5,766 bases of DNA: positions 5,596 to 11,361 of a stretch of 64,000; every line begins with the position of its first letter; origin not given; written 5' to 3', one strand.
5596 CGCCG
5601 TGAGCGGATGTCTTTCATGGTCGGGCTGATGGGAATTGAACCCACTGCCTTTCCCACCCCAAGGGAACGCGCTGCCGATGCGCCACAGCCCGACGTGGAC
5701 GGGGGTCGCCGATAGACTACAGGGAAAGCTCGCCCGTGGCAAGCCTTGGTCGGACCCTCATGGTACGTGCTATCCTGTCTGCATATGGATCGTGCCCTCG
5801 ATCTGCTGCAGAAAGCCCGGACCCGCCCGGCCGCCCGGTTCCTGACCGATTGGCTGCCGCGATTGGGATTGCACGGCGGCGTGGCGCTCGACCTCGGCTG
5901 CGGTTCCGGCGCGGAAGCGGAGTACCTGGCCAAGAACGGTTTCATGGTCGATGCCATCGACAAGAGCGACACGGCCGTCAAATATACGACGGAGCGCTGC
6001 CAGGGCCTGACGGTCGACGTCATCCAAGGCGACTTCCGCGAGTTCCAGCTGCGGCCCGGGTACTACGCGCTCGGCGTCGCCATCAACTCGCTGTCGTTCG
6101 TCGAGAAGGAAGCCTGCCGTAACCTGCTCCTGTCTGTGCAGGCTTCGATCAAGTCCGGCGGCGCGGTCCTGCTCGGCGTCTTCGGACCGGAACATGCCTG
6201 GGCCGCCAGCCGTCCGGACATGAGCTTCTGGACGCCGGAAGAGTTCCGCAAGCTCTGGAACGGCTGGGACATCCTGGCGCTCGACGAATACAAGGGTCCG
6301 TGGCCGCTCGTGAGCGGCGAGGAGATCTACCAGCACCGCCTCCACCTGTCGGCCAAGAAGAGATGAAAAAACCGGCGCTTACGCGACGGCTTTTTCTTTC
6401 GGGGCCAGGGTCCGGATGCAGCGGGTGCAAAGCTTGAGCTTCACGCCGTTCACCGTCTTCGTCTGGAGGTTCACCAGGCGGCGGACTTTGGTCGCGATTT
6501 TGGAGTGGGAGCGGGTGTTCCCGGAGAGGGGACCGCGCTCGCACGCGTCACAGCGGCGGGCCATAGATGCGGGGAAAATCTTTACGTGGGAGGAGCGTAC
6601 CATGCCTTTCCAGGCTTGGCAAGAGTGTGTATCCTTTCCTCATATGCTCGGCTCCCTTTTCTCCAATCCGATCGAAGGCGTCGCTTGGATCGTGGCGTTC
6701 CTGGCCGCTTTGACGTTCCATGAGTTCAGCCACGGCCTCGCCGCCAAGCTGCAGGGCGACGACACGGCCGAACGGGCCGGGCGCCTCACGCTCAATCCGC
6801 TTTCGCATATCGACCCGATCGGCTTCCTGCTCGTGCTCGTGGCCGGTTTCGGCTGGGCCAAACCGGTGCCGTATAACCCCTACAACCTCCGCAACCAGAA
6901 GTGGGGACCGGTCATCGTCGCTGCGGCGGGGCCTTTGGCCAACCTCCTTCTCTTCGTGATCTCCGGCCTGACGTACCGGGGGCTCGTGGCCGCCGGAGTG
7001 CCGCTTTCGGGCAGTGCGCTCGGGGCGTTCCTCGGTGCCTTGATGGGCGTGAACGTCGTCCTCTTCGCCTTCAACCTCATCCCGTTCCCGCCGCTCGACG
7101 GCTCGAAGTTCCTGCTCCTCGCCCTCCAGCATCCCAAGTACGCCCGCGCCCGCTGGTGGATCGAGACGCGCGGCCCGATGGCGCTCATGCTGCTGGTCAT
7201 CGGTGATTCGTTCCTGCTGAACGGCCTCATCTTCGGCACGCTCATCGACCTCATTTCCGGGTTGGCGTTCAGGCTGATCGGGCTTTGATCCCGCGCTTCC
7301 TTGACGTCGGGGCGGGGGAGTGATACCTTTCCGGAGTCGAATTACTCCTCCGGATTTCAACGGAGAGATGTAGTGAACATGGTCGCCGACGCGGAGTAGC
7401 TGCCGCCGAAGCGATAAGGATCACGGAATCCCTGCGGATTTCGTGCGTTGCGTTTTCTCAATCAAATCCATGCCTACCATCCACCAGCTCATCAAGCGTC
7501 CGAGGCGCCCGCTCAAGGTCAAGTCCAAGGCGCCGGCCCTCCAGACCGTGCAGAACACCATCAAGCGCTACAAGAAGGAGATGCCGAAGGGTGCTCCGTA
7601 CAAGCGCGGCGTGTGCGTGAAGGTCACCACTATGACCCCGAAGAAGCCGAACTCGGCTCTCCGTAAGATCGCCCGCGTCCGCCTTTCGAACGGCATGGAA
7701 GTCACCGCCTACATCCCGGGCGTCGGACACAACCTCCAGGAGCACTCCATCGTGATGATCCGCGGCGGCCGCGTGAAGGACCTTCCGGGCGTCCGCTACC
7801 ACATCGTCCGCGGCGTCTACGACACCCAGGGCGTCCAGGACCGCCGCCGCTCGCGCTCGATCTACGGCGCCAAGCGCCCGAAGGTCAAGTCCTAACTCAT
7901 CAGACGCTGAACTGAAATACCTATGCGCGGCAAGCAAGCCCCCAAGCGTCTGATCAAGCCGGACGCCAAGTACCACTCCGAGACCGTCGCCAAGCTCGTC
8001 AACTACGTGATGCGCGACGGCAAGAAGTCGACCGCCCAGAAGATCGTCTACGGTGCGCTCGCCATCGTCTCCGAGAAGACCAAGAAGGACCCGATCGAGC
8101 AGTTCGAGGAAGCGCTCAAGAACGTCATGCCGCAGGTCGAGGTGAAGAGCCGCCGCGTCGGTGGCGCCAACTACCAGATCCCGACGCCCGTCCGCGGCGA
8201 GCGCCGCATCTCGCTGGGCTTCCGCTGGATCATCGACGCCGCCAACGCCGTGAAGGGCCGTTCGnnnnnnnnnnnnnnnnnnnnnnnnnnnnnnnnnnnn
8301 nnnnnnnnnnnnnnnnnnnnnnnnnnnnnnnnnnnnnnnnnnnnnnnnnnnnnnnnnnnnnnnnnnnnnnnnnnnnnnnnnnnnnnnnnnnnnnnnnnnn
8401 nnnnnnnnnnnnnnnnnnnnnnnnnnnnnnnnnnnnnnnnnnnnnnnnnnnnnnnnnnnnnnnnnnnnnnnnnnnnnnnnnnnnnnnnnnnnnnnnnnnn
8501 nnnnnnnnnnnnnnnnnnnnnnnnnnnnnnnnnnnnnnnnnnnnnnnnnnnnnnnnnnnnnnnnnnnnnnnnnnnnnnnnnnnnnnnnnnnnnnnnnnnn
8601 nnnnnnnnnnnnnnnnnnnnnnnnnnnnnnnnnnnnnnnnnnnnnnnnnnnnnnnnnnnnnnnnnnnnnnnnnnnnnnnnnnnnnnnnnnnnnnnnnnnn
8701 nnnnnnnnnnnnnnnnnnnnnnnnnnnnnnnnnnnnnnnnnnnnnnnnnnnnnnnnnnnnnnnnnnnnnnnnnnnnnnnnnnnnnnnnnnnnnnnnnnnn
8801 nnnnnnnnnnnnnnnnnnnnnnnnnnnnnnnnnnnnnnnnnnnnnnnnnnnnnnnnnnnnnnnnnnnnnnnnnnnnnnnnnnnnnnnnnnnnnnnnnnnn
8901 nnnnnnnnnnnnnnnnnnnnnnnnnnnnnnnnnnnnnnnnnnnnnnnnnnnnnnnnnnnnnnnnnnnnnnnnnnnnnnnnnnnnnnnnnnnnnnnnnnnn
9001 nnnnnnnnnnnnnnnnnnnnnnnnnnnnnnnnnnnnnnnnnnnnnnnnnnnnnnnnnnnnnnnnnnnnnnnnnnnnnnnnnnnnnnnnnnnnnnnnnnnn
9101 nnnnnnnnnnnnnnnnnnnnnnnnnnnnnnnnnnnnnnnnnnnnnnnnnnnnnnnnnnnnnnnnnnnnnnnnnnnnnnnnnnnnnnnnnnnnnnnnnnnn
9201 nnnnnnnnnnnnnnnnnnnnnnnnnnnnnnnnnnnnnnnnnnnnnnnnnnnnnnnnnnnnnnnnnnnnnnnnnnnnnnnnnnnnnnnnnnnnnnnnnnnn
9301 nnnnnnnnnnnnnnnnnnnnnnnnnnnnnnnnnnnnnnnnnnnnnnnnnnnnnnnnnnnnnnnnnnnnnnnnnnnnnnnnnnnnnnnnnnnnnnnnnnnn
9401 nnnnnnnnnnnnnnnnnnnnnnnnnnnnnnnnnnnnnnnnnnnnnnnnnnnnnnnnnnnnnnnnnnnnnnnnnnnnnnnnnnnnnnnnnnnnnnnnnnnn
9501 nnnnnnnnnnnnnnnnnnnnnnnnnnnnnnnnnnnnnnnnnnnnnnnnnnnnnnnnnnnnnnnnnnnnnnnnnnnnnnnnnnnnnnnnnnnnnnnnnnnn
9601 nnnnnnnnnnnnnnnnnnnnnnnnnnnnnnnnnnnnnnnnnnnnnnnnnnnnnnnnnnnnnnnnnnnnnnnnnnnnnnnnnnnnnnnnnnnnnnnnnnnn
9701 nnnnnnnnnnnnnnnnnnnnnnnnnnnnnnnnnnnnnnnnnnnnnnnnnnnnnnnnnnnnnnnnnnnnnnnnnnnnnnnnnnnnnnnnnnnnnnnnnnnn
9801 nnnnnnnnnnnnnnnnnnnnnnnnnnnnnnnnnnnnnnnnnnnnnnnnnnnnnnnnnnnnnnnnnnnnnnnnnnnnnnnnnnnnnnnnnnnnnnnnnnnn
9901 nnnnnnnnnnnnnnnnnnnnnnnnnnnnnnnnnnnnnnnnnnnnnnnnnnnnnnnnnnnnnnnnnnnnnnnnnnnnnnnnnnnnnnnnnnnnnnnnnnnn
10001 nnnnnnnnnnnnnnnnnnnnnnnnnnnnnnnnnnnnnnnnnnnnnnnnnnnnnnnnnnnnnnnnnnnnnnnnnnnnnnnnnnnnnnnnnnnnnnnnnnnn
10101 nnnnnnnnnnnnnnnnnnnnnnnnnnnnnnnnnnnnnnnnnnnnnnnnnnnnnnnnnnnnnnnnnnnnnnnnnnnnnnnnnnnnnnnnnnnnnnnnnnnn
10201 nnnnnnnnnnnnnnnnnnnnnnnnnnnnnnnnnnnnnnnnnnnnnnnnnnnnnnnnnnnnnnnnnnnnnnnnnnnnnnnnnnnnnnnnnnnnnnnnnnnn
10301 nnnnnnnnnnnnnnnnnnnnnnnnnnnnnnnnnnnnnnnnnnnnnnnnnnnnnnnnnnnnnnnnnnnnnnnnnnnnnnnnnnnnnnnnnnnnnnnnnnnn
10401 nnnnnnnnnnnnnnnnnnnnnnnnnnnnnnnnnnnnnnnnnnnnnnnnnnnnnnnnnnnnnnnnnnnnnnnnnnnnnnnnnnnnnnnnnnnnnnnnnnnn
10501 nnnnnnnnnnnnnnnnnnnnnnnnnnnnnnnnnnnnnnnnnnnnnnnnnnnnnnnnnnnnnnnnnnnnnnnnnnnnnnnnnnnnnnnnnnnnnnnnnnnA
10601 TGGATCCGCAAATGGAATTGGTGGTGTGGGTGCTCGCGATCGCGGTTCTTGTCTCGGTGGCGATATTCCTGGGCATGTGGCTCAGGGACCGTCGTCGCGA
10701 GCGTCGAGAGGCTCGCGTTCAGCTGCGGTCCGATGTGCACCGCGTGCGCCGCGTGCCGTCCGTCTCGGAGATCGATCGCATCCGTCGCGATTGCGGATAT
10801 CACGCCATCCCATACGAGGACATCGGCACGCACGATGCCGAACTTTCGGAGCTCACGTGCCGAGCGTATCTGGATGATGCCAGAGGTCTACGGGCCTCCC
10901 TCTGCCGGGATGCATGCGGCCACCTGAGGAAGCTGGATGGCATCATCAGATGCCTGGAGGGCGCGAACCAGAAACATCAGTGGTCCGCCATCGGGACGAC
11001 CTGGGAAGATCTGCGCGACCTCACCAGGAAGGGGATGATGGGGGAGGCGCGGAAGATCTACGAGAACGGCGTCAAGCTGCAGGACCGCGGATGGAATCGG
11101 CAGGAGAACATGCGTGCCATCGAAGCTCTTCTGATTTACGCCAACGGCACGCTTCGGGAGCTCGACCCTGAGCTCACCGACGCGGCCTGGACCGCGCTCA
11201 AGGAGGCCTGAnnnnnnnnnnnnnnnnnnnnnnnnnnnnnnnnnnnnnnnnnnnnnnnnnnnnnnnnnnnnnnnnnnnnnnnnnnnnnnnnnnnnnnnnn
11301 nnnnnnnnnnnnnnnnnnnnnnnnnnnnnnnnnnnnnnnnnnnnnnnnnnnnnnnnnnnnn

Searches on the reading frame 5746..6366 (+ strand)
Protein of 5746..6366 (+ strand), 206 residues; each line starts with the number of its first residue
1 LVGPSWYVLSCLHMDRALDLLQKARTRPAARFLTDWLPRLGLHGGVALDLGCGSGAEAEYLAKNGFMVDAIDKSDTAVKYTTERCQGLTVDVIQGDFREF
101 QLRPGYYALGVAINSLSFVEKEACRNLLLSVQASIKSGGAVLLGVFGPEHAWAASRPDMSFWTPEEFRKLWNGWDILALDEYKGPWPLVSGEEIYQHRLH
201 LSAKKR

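Call 59: search_protein_families(library=pfam, proteins=[window:5746-6366:+], max_evalue=0.001)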
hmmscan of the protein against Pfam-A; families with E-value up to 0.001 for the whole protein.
window:5746-6366:+ (206 aa): 7 families
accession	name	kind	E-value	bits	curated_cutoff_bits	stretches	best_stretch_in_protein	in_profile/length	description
PF13649.12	Methyltransf_25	-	2.5e-13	51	27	1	48-139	2-97/97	Methyltransferase domain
PF08241.18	Methyltransf_11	-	6.5e-10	40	21.2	1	48-142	1-94/95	Methyltransferase domain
PF03848.20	TehB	-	7.7e-10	39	20.4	1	45-182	32-171/193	Tellurite resistance protein TehB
PF13489.12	Methyltransf_23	-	1.6e-07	31.6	27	1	30-172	6-146/164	Methyltransferase domain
PF13847.12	Methyltransf_31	-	1e-05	25.7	27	1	46-102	6-70/145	Methyltransferase domain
PF08242.18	Methyltransf_12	-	2.4e-05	25.4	30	1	48-140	1-97/98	Methyltransferase domain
PF05175.20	MTS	-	0.00088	19.4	23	0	28-91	18-81/170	Methyltransferase small domain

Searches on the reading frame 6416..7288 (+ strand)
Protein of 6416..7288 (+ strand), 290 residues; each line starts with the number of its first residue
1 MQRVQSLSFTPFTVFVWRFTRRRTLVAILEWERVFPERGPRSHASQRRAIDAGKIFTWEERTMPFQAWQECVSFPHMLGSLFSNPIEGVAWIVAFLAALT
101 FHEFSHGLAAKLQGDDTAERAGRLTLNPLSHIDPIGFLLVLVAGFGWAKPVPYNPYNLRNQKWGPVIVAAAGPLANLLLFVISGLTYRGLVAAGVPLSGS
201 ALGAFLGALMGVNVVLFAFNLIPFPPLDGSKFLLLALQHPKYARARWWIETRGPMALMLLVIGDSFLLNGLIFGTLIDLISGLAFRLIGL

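Call 59: search_protein_families(library=pfam, proteins=[window:6416-7288:+], max_evalue=0.001)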
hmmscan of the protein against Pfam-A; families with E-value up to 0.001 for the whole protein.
window:6416-7288:+ (290 aa): 1 family
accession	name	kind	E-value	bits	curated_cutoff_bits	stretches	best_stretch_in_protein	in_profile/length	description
PF02163.28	Peptidase_M50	-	7.2e-12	45.5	27.2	2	201-249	158-210/221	Peptidase family M50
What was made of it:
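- Closest known: Bacterial intramembrane proteases that clear signal peptides. Same: An M50 protease is encoded in the same window, at 6416-7288 (call 59).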

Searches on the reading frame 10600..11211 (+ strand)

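Call 59: search_protein_families(library=pfam, proteins=[window:10600-11211:+], max_evalue=0.001)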
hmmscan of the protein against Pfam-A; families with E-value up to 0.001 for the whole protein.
window:10600-11211:+ (203 aa): 1 family
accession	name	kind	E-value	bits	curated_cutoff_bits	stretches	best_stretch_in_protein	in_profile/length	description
PF14316.11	DUF4381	-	0.00077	20.2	27.2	0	9-46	21-59/145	Domain of unknown function (DUF4381)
